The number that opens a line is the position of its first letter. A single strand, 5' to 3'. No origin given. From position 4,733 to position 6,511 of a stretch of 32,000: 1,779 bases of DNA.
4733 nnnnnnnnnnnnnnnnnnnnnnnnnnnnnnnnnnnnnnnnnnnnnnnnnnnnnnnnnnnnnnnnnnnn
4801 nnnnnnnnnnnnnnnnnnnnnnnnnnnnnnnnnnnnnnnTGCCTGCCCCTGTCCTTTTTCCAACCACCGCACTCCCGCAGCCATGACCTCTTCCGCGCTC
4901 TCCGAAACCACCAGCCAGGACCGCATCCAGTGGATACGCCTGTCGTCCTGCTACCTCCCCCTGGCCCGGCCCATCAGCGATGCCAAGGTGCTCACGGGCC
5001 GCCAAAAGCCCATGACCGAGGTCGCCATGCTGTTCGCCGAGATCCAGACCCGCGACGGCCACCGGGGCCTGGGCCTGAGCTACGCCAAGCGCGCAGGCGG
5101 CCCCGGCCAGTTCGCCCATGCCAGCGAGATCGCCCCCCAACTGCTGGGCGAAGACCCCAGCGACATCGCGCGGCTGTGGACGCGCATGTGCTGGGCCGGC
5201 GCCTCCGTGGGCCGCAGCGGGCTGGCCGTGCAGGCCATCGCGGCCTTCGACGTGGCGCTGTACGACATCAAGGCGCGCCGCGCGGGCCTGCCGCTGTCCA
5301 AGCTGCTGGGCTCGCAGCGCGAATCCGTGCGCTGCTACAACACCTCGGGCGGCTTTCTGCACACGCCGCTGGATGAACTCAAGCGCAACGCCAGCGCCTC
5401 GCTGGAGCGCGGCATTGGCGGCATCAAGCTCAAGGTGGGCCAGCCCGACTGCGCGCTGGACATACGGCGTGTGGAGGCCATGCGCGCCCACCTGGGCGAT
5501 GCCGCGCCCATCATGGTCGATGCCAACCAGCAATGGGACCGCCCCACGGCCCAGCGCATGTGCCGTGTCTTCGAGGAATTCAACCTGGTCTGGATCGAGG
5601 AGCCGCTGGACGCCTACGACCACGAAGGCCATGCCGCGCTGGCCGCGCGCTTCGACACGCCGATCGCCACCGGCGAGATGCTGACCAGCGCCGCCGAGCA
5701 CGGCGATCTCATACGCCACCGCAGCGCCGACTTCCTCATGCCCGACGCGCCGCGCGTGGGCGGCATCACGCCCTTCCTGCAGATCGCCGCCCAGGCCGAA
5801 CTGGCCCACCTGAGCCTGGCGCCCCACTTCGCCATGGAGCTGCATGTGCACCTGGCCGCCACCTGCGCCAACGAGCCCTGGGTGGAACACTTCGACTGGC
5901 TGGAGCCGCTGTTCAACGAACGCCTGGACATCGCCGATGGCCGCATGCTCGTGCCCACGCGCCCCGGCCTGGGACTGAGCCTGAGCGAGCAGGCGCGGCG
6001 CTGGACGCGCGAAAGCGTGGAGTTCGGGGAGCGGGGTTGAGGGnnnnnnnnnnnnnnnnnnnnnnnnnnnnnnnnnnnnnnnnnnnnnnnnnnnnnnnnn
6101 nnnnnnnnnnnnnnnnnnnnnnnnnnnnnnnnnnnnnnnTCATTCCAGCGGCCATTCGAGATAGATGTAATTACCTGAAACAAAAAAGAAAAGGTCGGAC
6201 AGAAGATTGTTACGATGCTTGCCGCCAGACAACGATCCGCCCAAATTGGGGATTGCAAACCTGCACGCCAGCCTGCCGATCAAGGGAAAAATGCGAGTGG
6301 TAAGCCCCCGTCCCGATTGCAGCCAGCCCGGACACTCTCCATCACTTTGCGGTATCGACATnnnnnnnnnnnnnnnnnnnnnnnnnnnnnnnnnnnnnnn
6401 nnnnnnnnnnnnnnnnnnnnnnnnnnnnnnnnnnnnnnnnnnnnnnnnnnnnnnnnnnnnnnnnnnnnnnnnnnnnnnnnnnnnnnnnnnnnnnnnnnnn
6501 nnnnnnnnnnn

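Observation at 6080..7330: Low-GC islet with an orphan Tae4-like T6SS amidase effector and a coupled lipoprotein immunity candidate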

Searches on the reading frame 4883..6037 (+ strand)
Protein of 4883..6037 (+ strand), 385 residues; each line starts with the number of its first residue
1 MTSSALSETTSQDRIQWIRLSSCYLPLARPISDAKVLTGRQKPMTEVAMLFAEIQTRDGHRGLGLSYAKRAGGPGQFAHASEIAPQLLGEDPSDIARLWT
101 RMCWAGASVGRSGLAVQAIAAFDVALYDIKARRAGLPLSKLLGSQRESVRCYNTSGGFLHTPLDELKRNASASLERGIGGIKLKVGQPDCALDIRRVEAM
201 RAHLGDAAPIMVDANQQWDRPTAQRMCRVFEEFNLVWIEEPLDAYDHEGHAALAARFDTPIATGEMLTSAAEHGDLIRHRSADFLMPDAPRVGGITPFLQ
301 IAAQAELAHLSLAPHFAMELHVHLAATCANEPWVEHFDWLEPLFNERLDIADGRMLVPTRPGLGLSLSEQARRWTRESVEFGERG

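Call 16: find_related_loci(query=window:4883-6037:+, collection=genome_contigs, flank=6000)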
Query window:4883-6037:+ (385 aa) in genome_contigs; peptide patterns used: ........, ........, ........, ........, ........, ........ (x = any residue, [..] = any of these).
600 stretches matched a pattern (row limit reached: there are more); 588 encode a relative of the query (tblastn E <= 1e-3); the best 80 are kept; 80 distinct loci.
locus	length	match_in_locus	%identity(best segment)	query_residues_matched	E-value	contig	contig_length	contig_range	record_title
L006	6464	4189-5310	86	11-384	0e+0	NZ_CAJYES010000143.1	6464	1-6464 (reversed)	MAG: uncultured Pseudacidovorax sp. isolate SP217_1_metabat2_genome_mining.12, whole genome shotgun sequence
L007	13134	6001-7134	86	7-384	0e+0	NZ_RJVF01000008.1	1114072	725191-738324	Comamonas sp. BIGb0124 Ga0304810_101, whole genome shotgun sequence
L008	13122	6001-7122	86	11-384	0e+0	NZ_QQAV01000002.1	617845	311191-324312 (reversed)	Pseudacidovorax intermedius strain DSM 21352 Ga0244541_102, whole genome shotgun sequence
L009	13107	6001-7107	85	15-383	0e+0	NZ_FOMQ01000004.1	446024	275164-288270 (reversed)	Paracidovorax konjaci strain DSM 7481, whole genome shotgun sequence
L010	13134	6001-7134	84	7-384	0e+0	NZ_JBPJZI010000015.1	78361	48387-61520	Variovorax sp. LT2P21 NODE_15_length_78361_cov_60.891480, whole genome shotgun sequence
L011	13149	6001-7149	83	2-384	0e+0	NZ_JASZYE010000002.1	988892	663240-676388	Variovorax flavidus strain J2P1-59 L60707_2, whole genome shotgun sequence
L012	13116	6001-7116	85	13-384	0e+0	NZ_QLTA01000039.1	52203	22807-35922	Paracidovorax anthurii strain CFPB 3232 Ga0074828_1039, whole genome shotgun sequence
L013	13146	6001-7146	82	1-384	0e+0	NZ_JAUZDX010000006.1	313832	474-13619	Acidovorax sp. A1169 1169_6, whole genome shotgun sequence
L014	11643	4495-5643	83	2-384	0e+0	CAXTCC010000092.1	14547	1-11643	MAG TPA_asm: uncultured Variovorax sp. isolate private_GTX0163_metawrap_bin.12 genome assembly, contig: private_GTX0163_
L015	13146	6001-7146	82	1-384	0e+0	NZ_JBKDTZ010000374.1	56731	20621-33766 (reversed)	MAG: Acidovorax sp. isolate samp_4354_semibin_115 samp_4354_1132657, whole genome shotgun sequence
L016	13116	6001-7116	85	13-384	0e+0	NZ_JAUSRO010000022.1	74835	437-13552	Variovorax ginsengisoli strain DS1607 Ga0466856_22, whole genome shotgun sequence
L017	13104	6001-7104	86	17-384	0e+0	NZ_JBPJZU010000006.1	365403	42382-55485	Variovorax sp. ZT4R33 NODE_6_length_365403_cov_58.410087, whole genome shotgun sequence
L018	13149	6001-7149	82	1-384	0e+0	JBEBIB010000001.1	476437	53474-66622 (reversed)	MAG: Burkholderiaceae bacterium isolate SF1_2_13 NODE_4_length_476437_cov_17.816563, whole genome shotgun sequence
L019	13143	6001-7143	82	4-384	0e+0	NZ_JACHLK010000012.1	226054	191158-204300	Acidovorax soli strain S00198 Ga0436330_12, whole genome shotgun sequence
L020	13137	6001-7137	82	6-384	0e+0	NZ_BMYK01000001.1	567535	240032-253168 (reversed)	Pseudorhodoferax aquiterrae strain KCTC 23314 sequence01, whole genome shotgun sequence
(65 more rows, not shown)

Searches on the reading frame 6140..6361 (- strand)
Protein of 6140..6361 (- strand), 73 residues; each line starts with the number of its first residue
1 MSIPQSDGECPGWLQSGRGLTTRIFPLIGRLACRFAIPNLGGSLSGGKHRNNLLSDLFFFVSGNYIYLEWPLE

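Call 71: search_protein_families(library=pfam, proteins=[window:6140-6361:-], max_evalue=1)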
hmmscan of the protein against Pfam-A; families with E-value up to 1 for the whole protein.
window:6140-6361:- (73 aa): 0 families
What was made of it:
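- Tried and rejected: No family hit (call 71).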
